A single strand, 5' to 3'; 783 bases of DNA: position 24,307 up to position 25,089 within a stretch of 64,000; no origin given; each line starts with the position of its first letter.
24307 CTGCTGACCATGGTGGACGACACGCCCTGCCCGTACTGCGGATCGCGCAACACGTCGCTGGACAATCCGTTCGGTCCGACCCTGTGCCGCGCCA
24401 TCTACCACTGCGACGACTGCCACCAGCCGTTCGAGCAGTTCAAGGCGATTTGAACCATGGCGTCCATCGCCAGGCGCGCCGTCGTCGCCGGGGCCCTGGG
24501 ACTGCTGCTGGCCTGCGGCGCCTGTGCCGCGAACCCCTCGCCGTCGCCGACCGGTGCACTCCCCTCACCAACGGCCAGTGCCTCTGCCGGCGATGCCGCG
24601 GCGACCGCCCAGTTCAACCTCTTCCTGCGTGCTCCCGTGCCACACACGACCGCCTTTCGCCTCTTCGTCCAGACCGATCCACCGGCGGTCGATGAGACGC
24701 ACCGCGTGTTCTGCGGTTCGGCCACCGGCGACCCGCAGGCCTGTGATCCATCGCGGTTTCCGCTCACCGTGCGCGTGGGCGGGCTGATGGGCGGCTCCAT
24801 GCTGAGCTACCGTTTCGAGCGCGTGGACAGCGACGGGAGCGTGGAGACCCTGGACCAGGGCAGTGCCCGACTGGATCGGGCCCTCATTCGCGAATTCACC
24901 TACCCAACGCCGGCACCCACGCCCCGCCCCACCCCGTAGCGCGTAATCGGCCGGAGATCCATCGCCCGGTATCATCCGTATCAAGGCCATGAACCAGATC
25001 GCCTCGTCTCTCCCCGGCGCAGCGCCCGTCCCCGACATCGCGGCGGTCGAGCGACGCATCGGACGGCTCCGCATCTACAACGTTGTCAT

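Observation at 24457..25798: Heliorhodopsin gene with an upstream lipoprotein partner and no retinal-synthesis genes nearby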

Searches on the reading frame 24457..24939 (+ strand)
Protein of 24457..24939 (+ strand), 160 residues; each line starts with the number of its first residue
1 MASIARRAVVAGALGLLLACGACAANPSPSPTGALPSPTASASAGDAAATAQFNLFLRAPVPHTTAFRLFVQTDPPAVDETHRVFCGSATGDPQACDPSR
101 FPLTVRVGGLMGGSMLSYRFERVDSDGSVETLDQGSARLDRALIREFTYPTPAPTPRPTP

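Call 3: search_protein_families(library=pfam, proteins=[window:24457-24939:+], max_evalue=0.01)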
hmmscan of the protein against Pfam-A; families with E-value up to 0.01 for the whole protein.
window:24457-24939:+ (160 aa): 0 families

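Call 4: search_protein_families(library=ncbifam, proteins=[window:24457-24939:+], max_evalue=0.01)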
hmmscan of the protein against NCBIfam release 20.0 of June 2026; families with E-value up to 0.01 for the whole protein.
window:24457-24939:+ (160 aa): 0 families

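Call 9: find_homologous_proteins(query=window:24457-24939:+, max_evalue=0.001)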
Query window:24457-24939:+ (160 aa): 3 proteins with E <= 0.001 among 941 candidates.
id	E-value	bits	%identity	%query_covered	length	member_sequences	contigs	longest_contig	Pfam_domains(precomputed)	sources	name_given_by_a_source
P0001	2.8e-98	344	100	100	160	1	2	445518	-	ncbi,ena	-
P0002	6.2e-38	148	54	89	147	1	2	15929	-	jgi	jgi:hypothetical protein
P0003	1.2e-37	147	54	94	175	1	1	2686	-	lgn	-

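Call 11: find_encoding_contigs(protein=P0002, flank=8000, max_places=3)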
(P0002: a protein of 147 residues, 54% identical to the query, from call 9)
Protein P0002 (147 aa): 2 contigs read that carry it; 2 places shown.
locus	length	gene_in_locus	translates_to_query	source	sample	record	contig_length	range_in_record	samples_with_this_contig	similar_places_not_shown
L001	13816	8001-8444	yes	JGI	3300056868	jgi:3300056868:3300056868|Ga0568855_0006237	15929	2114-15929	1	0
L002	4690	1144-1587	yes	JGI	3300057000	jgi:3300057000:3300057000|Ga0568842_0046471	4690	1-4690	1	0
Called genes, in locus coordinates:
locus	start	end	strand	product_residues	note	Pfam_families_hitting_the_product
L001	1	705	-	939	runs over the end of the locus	?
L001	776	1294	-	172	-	PF01738:DLH (weak), PF20408:Abhydrolase_11, PF12146:Hydrolase_4 (faint), PF00561:Abhydrolase_1 (faint), PF12697:Abhydrolase_6 (weak), PF08386:Abhydrolase_4 (weak)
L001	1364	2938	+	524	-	PF00174:Oxidored_molyb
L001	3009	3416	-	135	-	-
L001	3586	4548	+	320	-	PF00781:DAGK_cat, PF19279:YegS_C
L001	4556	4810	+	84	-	PF09939:DUF2171 (weak)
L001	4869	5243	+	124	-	PF10012:DUF2255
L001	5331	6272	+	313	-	PF05138:PaaA_PaaC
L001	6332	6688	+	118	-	PF06243:PaaB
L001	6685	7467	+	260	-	PF05138:PaaA_PaaC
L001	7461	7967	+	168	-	PF01883:FeS_assembly_P, PF23451:Zn_ribbon_PaaD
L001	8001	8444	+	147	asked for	-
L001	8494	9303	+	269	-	PF18761:Heliorhodopsin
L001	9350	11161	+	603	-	PF07973:tRNA_SAD, PF00587:tRNA-synt_2b, PF03129:HGTP_anticodon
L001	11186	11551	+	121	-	PF00903:Glyoxalase, PF18029:Glyoxalase_6 (weak)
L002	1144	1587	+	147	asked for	-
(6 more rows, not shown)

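Call 12: find_encoding_contigs(protein=P0003, flank=8000, max_places=3)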
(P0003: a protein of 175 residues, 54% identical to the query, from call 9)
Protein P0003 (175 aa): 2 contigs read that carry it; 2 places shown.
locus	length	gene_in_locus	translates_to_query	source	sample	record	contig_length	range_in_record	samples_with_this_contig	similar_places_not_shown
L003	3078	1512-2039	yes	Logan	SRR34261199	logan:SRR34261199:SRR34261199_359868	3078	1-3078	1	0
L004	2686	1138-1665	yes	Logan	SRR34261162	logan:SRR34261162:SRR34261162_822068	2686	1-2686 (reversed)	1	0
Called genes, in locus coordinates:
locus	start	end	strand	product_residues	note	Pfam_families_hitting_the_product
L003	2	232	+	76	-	?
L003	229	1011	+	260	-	PF05138:PaaA_PaaC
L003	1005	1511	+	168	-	PF01883:FeS_assembly_P, PF23451:Zn_ribbon_PaaD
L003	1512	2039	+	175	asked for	-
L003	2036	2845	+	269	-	PF18761:Heliorhodopsin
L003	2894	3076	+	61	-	?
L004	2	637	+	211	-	?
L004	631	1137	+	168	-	PF01883:FeS_assembly_P, PF23451:Zn_ribbon_PaaD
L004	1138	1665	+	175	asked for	-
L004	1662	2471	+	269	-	PF18761:Heliorhodopsin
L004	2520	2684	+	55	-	?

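Call 43: predict_structure(alignment_id=A1)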
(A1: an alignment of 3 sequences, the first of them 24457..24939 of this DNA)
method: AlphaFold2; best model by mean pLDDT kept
length: 160 residues; sequences in the alignment: 3
mean_pLDDT: 69.1   pTM: 0.57
mean pLDDT of the five models: 69.1, 68.3, 65.6, 61.5, 56.2
residues with pLDDT >= 90: 22; 70-90: 63; 50-70: 32; < 50: 43
segments of 3 or more residues with pLDDT < 50: 1-3, 7-12, 17-45
pLDDT, mean of each block of 10 residues (from residue 1): 46 46 44 41 59 87 79 72 69 62 85 88 86 89 88 66
secondary structure, 60 per line:
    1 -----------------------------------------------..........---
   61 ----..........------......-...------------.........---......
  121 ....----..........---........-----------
elements in order: E48-57 E65-74 E81-86 E103-111 E115-124 E129-138 E142-149

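Call 46: search_protein_representatives(alignment_id=A1)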
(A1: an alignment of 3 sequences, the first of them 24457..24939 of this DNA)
Query: 3 sequences, 161 profile positions. Proteins with E-value up to 0.001 (for the whole library): 31; up to 1e-10: 8; up to 1e-30: 1. The best 31 are listed.
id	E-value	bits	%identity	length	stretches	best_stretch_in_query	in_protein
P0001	1.7e-83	294.5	-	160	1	1-161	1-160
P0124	4.1e-29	117.6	-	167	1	13-159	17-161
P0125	6.2e-19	84.5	-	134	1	30-151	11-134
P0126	2.8e-16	75.9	-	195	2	25-150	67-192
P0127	1.7e-14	70.1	-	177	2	24-150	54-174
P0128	2.5e-12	63.1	-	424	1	24-151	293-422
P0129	6.3e-12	61.8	-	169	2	25-144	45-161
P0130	1.2e-11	60.9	-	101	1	52-138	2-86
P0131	6.7e-10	55.2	-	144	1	13-153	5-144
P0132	1.6e-09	54.0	-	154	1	1-144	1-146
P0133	2.9e-09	53.1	-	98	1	54-151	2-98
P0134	3.0e-09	53.1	-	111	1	49-147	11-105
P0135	7.0e-09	51.9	-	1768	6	63-92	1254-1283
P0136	1.5e-08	50.8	-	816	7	95-138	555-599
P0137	2.5e-08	50.1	-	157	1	26-140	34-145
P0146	9.4e-05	38.5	-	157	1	12-151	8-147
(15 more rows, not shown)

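Call 48: fold_search(model_id=the predicted structure, library=pdb)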
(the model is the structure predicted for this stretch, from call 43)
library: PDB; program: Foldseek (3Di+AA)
matches with E <= 10: 1797; with E <= 0.001: 3
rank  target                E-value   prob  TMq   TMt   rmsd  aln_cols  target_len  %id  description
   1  2vn4_A                2.5e-04  1.00  0.38  0.12   5.4       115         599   13  Glycoside Hydrolase Family 15 Glucoamylase from Hypocrea jecorina (released 2008-05-20)
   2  1cqy                  3.4e-04  1.00  0.36  0.52   5.7       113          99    7  STARCH BINDING DOMAIN OF BACILLUS CEREUS BETA-AMYLASE (released 1999-08-20)
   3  1cyg                  9.4e-04  1.00  0.33  0.10   7.4       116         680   11  CYCLODEXTRIN GLUCANOTRANSFERASE (E.C.2.4.1.19) (CGTASE) (released 1995-02-27)
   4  1veo_A                1.4e-03  1.00  0.37  0.14   5.5       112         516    8  Crystal Structure Analysis of Y164F/maltose of Bacillus cereus Beta-Amylase at pH 4.6 (released 2005-05-24)
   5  1ven                  1.7e-03  1.00  0.37  0.14   5.5       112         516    8  Crystal Structure Analysis of Y164E/maltose of Bacilus cereus Beta-amylase at pH 4.6 (released 2005-05-24)
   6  4jcm                  1.8e-03  1.00  0.36  0.10   5.3       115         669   11  Crystal structure of Gamma-CGTASE from Alkalophilic bacillus clarkii at 1.65 Angstrom resolution (released 2014-02-26)
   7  1vep_A                2.2e-03  1.00  0.35  0.13   5.9       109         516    9  Crystal Structure Analysis of Triple (T47M/Y164E/T328N)/maltose of Bacillus cereus Beta-Amylase at pH 6.5 (released 2005-05-24)
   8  1itc_A                3.3e-03  1.00  0.37  0.14   5.5       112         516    8  Beta-Amylase from Bacillus cereus var. mycoides Complexed with Maltopentaose (released 2003-05-27)
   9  8x8k_C                4.6e-03  1.00  0.38  0.55   4.6       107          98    9  Crystal structure of STBD1 CBM20 domain in complex with maltotetraose (released 2024-09-18)
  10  1b90                  4.6e-03  1.00  0.35  0.13   8.1       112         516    9  BACILLUS CEREUS BETA-AMYLASE APO FORM (released 1999-03-15)
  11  6fhv_A                4.6e-03  0.99  0.34  0.11   8.3       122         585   11  Crystal structure of Penicillium oxalicum Glucoamylase (released 2018-05-09)
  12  4ilt_A                4.9e-03  0.98  0.31  0.32   7.3       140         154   19  Structure of the dioxygenase domain of SACTE_2871, a novel dioxygenase carbohydrate-binding protein fusion from the ce (released 2013-05-15)
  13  6nal_A                4.9e-03  0.98  0.30  0.12   7.1       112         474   10  Crystal Structure of Gram Negative Toxin (released 2019-12-04)
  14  4ilv_A                5.2e-03  0.97  0.31  0.32   7.3       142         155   16  Structure of the dioxygenase domain of SACTE_2871, a novel dioxygenase carbohydrate-binding protein fusion from the ce (released 2013-05-15)
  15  3cqf_A                6.2e-03  0.97  0.30  0.13   6.6       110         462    9  Crystal structure of anthrolysin O (ALO) (released 2009-03-17)
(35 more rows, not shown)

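Call 49: find_encoding_contigs(protein=P0124, flank=6000, max_places=2)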
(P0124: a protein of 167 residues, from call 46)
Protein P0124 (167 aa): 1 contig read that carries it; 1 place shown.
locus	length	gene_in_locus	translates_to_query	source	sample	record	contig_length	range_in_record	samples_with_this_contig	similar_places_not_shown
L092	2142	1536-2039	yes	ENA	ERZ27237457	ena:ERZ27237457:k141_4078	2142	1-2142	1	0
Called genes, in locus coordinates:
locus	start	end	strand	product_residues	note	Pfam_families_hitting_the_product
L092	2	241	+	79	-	?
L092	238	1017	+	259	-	PF05138:PaaA_PaaC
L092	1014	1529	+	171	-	PF01883:FeS_assembly_P, PF23451:Zn_ribbon_PaaD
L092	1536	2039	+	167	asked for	-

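Call 50: find_encoding_contigs(protein=P0126, flank=6000, max_places=2)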
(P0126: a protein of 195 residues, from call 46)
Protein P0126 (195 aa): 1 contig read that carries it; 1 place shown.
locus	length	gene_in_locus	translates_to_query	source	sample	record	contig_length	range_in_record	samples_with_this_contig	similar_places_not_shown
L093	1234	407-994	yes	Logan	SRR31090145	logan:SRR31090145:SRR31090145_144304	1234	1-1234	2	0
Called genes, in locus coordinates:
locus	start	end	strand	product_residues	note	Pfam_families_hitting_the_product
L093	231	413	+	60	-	-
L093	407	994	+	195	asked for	-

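Call 53: find_homologous_proteins(query=A2, max_evalue=0.001)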
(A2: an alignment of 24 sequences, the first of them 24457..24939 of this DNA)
Query A2 (24 sequences) (160 aa, profile of the alignment): 4 proteins with E <= 0.001 among 8000 candidates.
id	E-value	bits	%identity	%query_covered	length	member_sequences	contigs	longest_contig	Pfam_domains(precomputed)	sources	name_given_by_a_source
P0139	9.3e-45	170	35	77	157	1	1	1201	-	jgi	jgi:hypothetical protein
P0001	1.1e-44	170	100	100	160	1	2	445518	-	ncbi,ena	-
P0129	1.2e-41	160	36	63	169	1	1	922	-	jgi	jgi:hypothetical protein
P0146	3.1e-36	142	33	44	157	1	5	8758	-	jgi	jgi:hypothetical protein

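Call 55: find_encoding_contigs(protein=P0146, flank=8000, max_places=3)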
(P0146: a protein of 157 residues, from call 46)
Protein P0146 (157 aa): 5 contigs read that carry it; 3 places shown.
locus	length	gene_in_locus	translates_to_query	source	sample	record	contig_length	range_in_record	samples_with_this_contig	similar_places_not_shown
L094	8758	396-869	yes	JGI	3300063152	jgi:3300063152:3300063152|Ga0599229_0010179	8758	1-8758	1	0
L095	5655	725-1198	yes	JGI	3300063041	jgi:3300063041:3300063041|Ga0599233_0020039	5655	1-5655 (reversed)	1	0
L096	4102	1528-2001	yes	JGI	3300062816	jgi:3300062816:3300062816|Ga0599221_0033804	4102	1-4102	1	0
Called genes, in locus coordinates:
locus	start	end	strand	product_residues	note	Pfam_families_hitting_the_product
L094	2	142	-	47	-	?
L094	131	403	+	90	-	-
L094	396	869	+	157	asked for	-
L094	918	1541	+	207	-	-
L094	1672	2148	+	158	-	-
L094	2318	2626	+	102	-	-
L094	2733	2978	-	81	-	PF13560:HTH_31, PF01381:HTH_3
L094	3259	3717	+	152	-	-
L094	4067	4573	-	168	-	-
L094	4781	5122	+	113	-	PF00589:Phage_integrase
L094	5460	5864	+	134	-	PF07332:Phage_holin_3_6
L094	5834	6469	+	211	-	-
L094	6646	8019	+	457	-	PF05697:Trigger_N, PF00254:FKBP_C, PF05698:Trigger_C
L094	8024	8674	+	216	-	PF00574:CLP_protease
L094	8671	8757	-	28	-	?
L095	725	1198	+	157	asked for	-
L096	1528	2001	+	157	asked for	-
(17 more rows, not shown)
